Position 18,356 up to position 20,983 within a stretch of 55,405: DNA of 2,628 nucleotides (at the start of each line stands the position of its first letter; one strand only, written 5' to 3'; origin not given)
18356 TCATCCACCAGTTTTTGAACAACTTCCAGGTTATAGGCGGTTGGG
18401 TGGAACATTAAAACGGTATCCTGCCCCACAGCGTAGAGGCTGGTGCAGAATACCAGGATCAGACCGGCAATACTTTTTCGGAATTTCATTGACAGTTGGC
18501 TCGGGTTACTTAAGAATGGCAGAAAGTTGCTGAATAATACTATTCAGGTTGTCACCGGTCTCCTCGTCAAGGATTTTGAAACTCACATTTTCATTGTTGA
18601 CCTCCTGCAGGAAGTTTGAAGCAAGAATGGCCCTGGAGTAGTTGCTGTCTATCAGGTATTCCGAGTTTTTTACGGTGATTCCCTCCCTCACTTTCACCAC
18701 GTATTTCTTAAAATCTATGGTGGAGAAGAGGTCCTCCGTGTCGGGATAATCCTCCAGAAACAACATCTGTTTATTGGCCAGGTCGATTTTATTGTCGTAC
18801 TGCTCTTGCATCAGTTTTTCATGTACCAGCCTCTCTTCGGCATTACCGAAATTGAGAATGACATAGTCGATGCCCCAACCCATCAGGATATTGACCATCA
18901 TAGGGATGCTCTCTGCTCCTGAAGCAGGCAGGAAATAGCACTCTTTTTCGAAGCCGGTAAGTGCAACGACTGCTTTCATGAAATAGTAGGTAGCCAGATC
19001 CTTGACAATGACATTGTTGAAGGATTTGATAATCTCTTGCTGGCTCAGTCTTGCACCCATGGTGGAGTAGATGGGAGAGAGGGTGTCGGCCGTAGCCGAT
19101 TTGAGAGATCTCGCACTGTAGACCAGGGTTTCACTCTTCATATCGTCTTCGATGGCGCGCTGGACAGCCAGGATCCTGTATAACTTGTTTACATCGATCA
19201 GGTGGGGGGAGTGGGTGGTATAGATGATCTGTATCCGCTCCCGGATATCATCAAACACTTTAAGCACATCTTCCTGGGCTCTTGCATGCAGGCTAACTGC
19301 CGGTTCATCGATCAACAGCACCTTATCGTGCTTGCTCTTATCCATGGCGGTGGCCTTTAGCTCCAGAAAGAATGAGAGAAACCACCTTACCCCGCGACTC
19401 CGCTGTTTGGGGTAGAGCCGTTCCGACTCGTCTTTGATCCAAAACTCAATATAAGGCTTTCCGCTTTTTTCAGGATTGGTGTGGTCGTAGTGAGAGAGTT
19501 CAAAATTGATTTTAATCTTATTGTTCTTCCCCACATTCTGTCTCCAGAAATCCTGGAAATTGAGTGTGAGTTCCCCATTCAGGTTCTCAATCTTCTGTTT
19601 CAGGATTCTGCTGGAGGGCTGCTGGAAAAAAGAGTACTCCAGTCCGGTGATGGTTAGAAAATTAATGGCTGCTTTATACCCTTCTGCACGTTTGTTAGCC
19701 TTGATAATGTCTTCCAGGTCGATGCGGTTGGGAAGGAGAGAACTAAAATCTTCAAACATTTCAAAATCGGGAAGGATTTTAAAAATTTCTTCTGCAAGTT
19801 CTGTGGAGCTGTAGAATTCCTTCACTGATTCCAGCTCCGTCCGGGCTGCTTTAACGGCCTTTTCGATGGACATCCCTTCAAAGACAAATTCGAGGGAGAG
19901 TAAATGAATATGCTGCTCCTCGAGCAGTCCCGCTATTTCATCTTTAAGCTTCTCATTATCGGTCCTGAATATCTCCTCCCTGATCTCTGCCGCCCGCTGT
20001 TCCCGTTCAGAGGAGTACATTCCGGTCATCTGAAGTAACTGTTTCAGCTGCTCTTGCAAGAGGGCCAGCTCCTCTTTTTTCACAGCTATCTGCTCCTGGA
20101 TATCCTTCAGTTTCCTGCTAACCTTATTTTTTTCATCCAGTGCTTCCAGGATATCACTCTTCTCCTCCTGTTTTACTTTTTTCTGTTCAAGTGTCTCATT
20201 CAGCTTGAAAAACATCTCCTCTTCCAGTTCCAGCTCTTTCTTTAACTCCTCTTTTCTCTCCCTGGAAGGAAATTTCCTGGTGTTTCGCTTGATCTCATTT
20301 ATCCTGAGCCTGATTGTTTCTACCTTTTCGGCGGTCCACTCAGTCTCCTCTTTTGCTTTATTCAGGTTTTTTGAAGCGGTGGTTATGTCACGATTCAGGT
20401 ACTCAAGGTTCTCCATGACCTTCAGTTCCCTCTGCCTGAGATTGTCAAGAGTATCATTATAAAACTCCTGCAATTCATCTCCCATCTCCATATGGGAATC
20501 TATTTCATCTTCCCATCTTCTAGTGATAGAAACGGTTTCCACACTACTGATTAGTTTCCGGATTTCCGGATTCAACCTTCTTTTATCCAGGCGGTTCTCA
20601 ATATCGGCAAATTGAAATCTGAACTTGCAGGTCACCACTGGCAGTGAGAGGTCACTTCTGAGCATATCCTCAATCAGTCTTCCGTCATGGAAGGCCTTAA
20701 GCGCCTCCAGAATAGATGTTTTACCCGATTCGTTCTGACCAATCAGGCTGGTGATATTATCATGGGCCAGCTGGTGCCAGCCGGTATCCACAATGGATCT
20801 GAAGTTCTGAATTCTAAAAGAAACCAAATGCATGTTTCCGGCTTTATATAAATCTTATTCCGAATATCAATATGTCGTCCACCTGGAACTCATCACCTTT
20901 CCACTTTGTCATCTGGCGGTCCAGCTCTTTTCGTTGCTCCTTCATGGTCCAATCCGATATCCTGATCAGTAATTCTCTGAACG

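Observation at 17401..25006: Candidate novel module: sensor-PP2C, sensorless PP2C, OLD-like coiled-coil ATPase and exported C26 hydrolase in one tight operon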

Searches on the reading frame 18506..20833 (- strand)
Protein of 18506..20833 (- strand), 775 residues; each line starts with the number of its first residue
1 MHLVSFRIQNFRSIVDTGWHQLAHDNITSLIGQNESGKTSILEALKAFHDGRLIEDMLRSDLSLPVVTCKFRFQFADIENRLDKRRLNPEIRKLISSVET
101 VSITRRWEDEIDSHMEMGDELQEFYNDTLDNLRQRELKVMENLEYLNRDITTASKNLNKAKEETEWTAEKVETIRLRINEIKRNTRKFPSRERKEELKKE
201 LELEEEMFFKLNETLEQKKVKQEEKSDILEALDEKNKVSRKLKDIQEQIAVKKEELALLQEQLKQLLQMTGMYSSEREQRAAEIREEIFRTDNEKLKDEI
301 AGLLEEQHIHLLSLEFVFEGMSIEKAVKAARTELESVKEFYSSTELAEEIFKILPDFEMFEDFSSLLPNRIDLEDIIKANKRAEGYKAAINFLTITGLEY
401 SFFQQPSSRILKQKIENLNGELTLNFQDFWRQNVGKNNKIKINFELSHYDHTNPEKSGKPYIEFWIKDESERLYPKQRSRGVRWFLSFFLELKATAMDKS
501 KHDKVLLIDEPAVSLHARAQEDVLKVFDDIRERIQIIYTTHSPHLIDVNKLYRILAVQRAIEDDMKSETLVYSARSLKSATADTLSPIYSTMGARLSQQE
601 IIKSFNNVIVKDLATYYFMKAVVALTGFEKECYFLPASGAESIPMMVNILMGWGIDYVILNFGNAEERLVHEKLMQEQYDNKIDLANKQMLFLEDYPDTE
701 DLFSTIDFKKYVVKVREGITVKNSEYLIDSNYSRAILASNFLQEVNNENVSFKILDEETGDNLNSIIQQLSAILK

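Call 3: search_protein_families(library=pfam, proteins=[window:18506-20833:-], max_evalue=0.01)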
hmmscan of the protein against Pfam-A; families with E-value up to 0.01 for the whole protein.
window:18506-20833:- (775 aa): 3 families
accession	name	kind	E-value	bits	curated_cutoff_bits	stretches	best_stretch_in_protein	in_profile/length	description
PF13175.12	AAA_15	-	1.8e-22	80.9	32.1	2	411-546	253-374/374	AAA ATPase domain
PF13304.12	AAA_21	-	1.4e-16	61.9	27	1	27-547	1-304/304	AAA domain, putative AbiEii toxin, Type IV TA system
PF02463.25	SMC_N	-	1.9e-08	34.5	40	1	3-560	2-217/220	RecF/RecN/SMC N terminal domain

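Call 4: search_protein_families(library=padloc, proteins=[window:18506-20833:-], max_evalue=0.01)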
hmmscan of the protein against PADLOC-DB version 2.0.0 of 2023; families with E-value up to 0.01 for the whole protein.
window:18506-20833:- (775 aa): 53 families (the best 25 are shown)
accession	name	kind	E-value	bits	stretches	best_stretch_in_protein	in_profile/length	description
PDLC02979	AriA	-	3.5e-24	84.3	2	411-546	248-373/373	-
PDLC02358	Old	-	6.3e-19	66.2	2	491-659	274-443/578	Old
PDLC02980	AriA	-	3.4e-16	58.1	1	27-547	1-304/304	-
PDLC00271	PtuA1|PtuA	-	2.8e-13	48.2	2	462-569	231-345/421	AAA ATPase domain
PDLC02915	ATPase-Toprim_I-B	-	2.2e-12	44.6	2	485-547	238-300/623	-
PDLC00289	PtuA1|PtuA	-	2.5e-12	44.6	1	502-561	248-307/404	AAA ATPase domain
PDLC00278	PtuA1|PtuA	-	8.4e-12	43.1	2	503-563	288-348/436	AAA ATPase domain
PDLC04178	HEC-01A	-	8.7e-12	42.8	2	501-557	286-344/399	-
PDLC04175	HEC-01A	-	2.9e-11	41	2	494-560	260-326/363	-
PDLC00310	PtuA1|PtuA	-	4.9e-11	40.4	2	500-590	288-376/443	AAA ATPase domain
PDLC00280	PtuA1|PtuA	-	7.9e-11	39.6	1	505-546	302-343/445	AAA ATPase domain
PDLC00298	PtuA1|PtuA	-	9.4e-11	39.4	2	504-562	283-341/423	AAA ATPase domain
PDLC04164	AriA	-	1e-10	39.6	1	500-545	190-235/253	-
PDLC02335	AbiLi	-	1.2e-10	38.9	1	2-554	49-248/326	AbiLi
PDLC02913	ATPase_I-A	-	1.9e-10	38.5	2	446-610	302-468/508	-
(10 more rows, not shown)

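Call 5: search_protein_families(library=ncbifam, proteins=[window:18506-20833:-], max_evalue=0.01)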
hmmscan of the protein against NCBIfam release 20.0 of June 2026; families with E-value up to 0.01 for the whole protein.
window:18506-20833:- (775 aa): 18 families
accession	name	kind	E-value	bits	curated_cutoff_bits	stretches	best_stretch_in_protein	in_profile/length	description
NF041760.1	PtuA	equivalog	3.8e-08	32.7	500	2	503-575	377-449/524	retron Ec78 anti-phage system effector ATPase PtuA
TIGR00611.2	recf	equivalog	8e-06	25.2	172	1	5-52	3-48/339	DNA replication/repair protein RecF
TIGR00972.1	3a0107s01c2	equivalog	1.4e-05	24.6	343.2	0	504-542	164-202/248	phosphate ABC transporter ATP-binding protein PstB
TIGR02168.1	SMC_prok_B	equivalog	2.4e-05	22.3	567.35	1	108-390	255-541/1181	chromosome segregation protein SMC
NF040873.1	AztA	equivalog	5.2e-05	22.9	220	0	502-546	137-182/191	zinc ABC transporter ATP-binding protein AztA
NF010068.0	PRK13548.1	equivalog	7.5e-05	21.9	261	0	498-531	157-190/261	heme ABC transporter ATP-binding protein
TIGR02673.1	FtsE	equivalog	0.00013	21.7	264.85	1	501-556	154-209/214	cell division ATP-binding protein FtsE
TIGR03608.1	L_ocin_972_ABC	subfamily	0.00046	19.7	254.85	1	501-547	151-198/206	putative bacteriocin export ABC transporter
NF008379.0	PRK11174.1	equivalog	0.00068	18.4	684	0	500-557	501-556/588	heme ABC transporter permease/ATP-binding protein CydD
TIGR02857.1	CydD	equivalog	0.00087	18.4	435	0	501-547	475-521/529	thiol reductant ABC exporter subunit CydD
TIGR01189.1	ccmA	equivalog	0.0015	18.3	131.6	0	129-166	81-117/198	heme ABC exporter ATP-binding protein CcmA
NF008449.1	PRK11300.1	equivalog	0.0019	17.5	362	0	21-49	27-55/255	high-affinity branched-chain amino acid ABC transporter ATP-binding protein LivG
TIGR01166.1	cbiO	subfamily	0.0024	17.4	211.8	0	502-544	145-188/190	cobalt ABC transporter, ATP-binding protein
TIGR04521.1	ECF_ATPase_2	equivalog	0.0024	17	330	1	503-581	163-243/279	energy-coupling factor transporter ATPase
NF003034.1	PRK03918.1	equivalog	0.0039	15.2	700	1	1-45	1-43/878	DNA double-strand break repair ATPase Rad50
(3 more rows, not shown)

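Call 10: find_homologous_proteins(query=window:18506-20833:-, max_evalue=0.00001)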
Query window:18506-20833:- (775 aa): 1624 proteins with E <= 0.00001 among 8000 candidates; the best 120 are listed.
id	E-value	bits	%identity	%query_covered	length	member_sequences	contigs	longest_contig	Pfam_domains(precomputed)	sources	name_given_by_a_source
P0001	0.0e+0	1683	100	100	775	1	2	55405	PF13175.13,PF02463.26,PF13304.13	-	-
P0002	0.0e+0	1680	100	100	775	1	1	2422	PF13175.13,PF02463.26,PF13304.13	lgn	-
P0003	0.0e+0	1680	100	100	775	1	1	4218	PF13175.13,PF02463.26,PF13304.13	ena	-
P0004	0.0e+0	1606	96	100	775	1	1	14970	PF13175.13,PF02463.26,PF13304.13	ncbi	-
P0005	0.0e+0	1516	89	100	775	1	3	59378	PF13175.13,PF13476.13,PF02463.26,PF13304.13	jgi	-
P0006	0.0e+0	1497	88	100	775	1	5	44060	PF13175.13,PF13476.13,PF02463.26,PF13304.13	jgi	jgi:predicted ATP-dependent endonuclease of OLD family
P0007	0.0e+0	1489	89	100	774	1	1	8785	PF13175.13,PF13476.13,PF02463.26,PF13304.13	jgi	jgi:predicted ATP-dependent endonuclease of OLD family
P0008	0.0e+0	1487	87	100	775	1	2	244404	PF13175.13,PF13476.13,PF02463.26,PF13304.13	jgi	-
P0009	0.0e+0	1485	87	100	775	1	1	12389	PF13175.13,PF02463.26,PF13304.13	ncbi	-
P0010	0.0e+0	1484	88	100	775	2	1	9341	PF13175.13,PF13476.13,PF02463.26,PF13304.13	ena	-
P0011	0.0e+0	1483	87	100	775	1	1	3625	PF13175.13,PF13476.13,PF02463.26,PF13304.13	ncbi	-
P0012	0.0e+0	1479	87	100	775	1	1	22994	PF13175.13,PF13476.13,PF02463.26,PF13304.13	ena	-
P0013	0.0e+0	1477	87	100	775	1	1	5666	PF13175.13,PF13476.13,PF02463.26,PF13304.13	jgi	-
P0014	0.0e+0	1476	87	100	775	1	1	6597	PF13175.13,PF13476.13,PF02463.26,PF13304.13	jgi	-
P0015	0.0e+0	1475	87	100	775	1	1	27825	PF13175.13,PF13476.13,PF02463.26,PF13304.13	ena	-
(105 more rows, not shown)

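Call 12: find_related_loci(query=A1, collection=genome_contigs, flank=10000)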
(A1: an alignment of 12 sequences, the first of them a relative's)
Query A1 (775 aa) in genome_contigs; peptide patterns used: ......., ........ (x = any residue, [..] = any of these).
599 stretches matched a pattern (row limit reached: there are more); 468 encode a relative of the query (tblastn E <= 1e-3); the best 80 are kept; 80 distinct loci.
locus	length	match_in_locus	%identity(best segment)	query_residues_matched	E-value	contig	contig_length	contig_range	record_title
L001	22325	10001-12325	87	1-775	0e+0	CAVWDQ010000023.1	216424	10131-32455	MAG: uncultured Bacteroidales bacterium isolate MFD03804.bin.2.147 genome assembly, contig: contig_33677, whole genome s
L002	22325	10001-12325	87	1-775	0e+0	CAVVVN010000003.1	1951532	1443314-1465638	MAG: uncultured Bacteroidales bacterium isolate MFD03804.bin.1.21 genome assembly, contig: contig_2544, whole genome sho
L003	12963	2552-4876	87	1-775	0e+0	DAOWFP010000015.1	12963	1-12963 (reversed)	MAG TPA_asm: Bacteroidota bacterium isolate CSMAG_1968 CSMAG_1968_k141_1544506_length_12963_cov_17.4792, whole genome sh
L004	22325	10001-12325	85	1-775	0e+0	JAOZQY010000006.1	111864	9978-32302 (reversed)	MAG: Bacteroidales bacterium isolate GMC6.concoct.134_sub GMC6_30_length_111864_cov_10.575526, whole genome shotgun sequ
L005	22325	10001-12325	85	1-775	0e+0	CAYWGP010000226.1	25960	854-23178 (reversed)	MAG TPA_asm: uncultured Bacteroides sp. isolate binchicken_co231_94 genome assembly, contig: k141_2740255, whole genome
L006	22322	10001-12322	81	1-774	0e+0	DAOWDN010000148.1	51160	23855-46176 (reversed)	MAG TPA_asm: Bacteroidia bacterium isolate CSMAG_1914 CSMAG_1914_k141_4613533_length_51160_cov_17.4143, whole genome sho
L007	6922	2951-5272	81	1-774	0e+0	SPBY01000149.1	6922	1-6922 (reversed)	MAG: Bacteroidia bacterium isolate das_tool.concoct.150 k141_2551498, whole genome shotgun sequence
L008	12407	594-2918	78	1-775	0e+0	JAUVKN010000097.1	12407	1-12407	MAG: Bacteroidia bacterium isolate CSMAG_481 CSMAG_481_k141_1274105_length_12407_cov_10.0000, whole genome shotgun seque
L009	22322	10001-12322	78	1-774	0e+0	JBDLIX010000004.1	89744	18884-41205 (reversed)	MAG: Bacteroidota bacterium isolate MAG062 MAG062_4, whole genome shotgun sequence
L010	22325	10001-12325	79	1-775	0e+0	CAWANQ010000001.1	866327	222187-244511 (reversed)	MAG: uncultured Bacteroidetes bacterium isolate MFD03804.bin.1.203 genome assembly, contig: contig_12942, whole genome s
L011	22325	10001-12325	76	1-775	0e+0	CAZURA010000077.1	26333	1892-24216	MAG TPA_asm: uncultured Bacteroides sp. isolate SRP077602_co5_373 genome assembly, contig: NODE_9170_length_26333_cov_5.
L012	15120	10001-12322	80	1-774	0e+0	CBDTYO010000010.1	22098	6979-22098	MAG TPA_asm: uncultured Bacteroidia bacterium isolate ERR2431960_concoct_72 genome assembly, contig: ERZ23880139.741, wh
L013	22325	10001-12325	76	1-775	0e+0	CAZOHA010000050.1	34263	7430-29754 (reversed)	MAG TPA_asm: uncultured Bacteroides sp. isolate SRP332253_co2_34 genome assembly, contig: NODE_1106_length_34263_cov_5.9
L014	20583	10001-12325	77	1-775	0e+0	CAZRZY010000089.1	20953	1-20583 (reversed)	MAG TPA_asm: uncultured Bacteroides sp. isolate SRP141376_co3_418 genome assembly, contig: NODE_6805_length_20953_cov_4.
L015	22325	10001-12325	77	1-775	0e+0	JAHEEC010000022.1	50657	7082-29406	MAG: Bacteroidetes bacterium isolate Ww252 NODE_600_length_50657_cov_7.987217, whole genome shotgun sequence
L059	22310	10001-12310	44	1-770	0e+0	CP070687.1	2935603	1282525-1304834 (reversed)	MAG: Bacteroidales bacterium isolate bin64 chromosome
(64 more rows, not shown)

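Call 17: search_solved_structures(query=window:18506-20833:-, max_evalue=0.01, show_alignments=3)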
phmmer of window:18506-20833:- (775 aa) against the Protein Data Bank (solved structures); distinct sequences matched with E-value up to 0.01: 5.
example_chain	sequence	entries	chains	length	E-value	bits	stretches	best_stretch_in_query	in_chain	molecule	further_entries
6p74_A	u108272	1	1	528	8.9e-06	27.7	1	505-684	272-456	Putative ATP-dependent endonuclease of the OLD family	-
8ux9_B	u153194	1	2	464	0.00086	21.2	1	496-545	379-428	AriA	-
8v45_A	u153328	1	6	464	0.00086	21.2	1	496-545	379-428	AriA antitoxin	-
22bu_B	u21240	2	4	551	0.0021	19.9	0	504-557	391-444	AAA family ATPase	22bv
8v46_A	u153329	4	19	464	0.0022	19.8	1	496-545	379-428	AriA antitoxin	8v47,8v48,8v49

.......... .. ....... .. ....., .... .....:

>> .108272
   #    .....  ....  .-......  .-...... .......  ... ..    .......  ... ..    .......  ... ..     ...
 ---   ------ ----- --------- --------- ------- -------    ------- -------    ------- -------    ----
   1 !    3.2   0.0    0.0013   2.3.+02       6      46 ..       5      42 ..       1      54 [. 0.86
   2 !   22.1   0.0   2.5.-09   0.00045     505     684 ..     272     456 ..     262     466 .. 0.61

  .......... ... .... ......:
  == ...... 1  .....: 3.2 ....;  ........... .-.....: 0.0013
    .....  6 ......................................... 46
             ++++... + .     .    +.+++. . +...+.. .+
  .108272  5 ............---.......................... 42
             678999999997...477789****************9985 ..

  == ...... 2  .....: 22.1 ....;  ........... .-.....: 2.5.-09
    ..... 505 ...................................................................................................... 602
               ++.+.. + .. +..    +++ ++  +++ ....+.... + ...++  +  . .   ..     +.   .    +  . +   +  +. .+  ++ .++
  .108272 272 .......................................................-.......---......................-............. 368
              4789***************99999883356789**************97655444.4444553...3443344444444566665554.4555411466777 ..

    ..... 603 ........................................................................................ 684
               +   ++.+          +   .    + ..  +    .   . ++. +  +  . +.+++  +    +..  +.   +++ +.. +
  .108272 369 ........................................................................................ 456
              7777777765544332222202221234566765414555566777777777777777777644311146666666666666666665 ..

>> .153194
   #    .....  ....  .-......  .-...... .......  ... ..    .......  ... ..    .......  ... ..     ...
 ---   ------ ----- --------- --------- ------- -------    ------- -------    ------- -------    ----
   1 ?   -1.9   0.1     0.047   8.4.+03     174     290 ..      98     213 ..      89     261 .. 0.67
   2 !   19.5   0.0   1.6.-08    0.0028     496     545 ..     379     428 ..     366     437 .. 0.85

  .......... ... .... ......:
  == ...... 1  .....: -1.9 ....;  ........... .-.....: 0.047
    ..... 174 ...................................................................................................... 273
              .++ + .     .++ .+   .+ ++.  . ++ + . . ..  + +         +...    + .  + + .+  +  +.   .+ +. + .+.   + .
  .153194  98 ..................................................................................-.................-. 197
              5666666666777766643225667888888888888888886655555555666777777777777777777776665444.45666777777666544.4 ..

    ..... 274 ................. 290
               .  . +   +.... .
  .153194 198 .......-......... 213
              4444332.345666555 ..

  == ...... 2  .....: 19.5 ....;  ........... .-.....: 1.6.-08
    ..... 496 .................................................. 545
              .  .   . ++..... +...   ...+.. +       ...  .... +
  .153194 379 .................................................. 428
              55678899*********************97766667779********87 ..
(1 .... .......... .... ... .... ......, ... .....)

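Call 33: find_related_loci(query=A1, collection=viral_contigs, flank=8000)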
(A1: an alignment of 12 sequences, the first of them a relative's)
Query A1 (775 aa) in viral_contigs; peptide patterns used: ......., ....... (x = any residue, [..] = any of these).
46 stretches matched a pattern; 5 encode a relative of the query (tblastn E <= 1e-3); 5 distinct loci.
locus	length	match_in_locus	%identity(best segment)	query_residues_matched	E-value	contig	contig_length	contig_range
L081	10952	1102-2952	37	1-775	4e-88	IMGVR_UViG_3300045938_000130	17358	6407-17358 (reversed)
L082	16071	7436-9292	36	1-774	3e-85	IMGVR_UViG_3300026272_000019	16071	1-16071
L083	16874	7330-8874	29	1-712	2e-40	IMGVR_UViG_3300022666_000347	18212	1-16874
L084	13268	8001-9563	26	1-661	9e-29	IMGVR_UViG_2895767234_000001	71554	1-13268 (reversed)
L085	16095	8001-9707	28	3-766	9e-46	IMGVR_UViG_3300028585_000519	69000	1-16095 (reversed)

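Call 37: search_protein_families(library=pfam, proteins=[L081:183-1067:+, L081:1102-2982:+, L081:3141-6026:-, L082:5656-7119:+, L082:7436-9301:+, L082:9450-11660:+], max_evalue=0.01)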
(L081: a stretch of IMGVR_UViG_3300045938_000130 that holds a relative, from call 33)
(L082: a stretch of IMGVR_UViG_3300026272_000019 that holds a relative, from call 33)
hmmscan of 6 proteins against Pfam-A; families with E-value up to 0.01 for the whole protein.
L081:183-1067:+ (294 aa): 1 family
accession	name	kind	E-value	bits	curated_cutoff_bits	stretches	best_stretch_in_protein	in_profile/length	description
PF13643.11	DUF4145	-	7.9e-14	51.9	23.1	1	161-244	1-86/88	Domain of unknown function (DUF4145)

L081:1102-2982:+ (626 aa): 5 families
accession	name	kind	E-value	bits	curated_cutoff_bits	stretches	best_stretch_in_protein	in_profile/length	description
PF13175.12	AAA_15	-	4.7e-14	53.2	32.1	1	1-387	1-373/374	AAA ATPase domain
PF13304.12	AAA_21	-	2e-13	51.6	27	1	27-389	1-304/304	AAA domain, putative AbiEii toxin, Type IV TA system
PF02463.25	SMC_N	-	2.2e-09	37.5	40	1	6-397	5-209/220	RecF/RecN/SMC N terminal domain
PF13476.12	AAA_23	-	1.3e-08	36.1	27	1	7-158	3-142/201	AAA domain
PF13514.12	AAA_27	-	0.0026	17.8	22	1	1-64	1-66/206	AAA domain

L081:3141-6026:- (961 aa): 3 families
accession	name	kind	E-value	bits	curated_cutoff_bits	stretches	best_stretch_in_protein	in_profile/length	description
PF06791.18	TMP_2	-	1.8e-69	234.1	30.2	1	119-321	3-208/208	Prophage tail length tape measure protein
PF09718.15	Tape_meas_lam_C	-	7.5e-25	87.2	23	1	723-796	1-74/76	Lambda phage tail tape-measure protein (Tape_meas_lam_C)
PF24622.1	TMP_4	-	2.1e-22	79.5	27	1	525-598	1-75/77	Tape measure protein domain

L082:5656-7119:+ (487 aa): 1 family
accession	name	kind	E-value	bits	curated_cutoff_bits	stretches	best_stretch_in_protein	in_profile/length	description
PF05136.18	Phage_portal_2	-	3.3e-94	316.4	32.9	1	38-374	6-354/354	Phage portal protein, lambda family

L082:7436-9301:+ (621 aa): 8 families
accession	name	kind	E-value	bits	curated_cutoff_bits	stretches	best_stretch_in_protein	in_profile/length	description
PF13175.12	AAA_15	-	2.7e-22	80.4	32.1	2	1-52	1-50/374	AAA ATPase domain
PF13304.12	AAA_21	-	5.6e-12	46.8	27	2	307-391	221-303/304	AAA domain, putative AbiEii toxin, Type IV TA system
PF13476.12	AAA_23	-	1.7e-09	39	27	1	7-123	3-106/201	AAA domain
PF02463.25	SMC_N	-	4.8e-09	36.4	40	1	5-404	4-216/220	RecF/RecN/SMC N terminal domain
PF00350.29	Dynamin_N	-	0.0004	20.9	27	0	29-115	2-87/168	Dynamin family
PF13555.12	AAA_29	-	0.0015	18.7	27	1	19-45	16-42/61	P-loop containing region of AAA domain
PF13155.12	Toprim_2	-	0.0029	18.4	22.1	0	476-525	20-69/88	Toprim-like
PF13514.12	AAA_27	-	0.0036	17.3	22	1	1-52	1-53/206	AAA domain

L082:9450-11660:+ (736 aa): 2 families
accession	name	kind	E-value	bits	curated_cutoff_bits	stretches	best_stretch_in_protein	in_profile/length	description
PF25209.1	Phage_capsid_4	-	4.4e-57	194.8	27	1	439-733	7-262/262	Phage capsid protein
PF10124.15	Mu-like_gpT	-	1.9e-09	37.7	20.1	1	590-643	217-270/289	Mu-like prophage major head subunit gpT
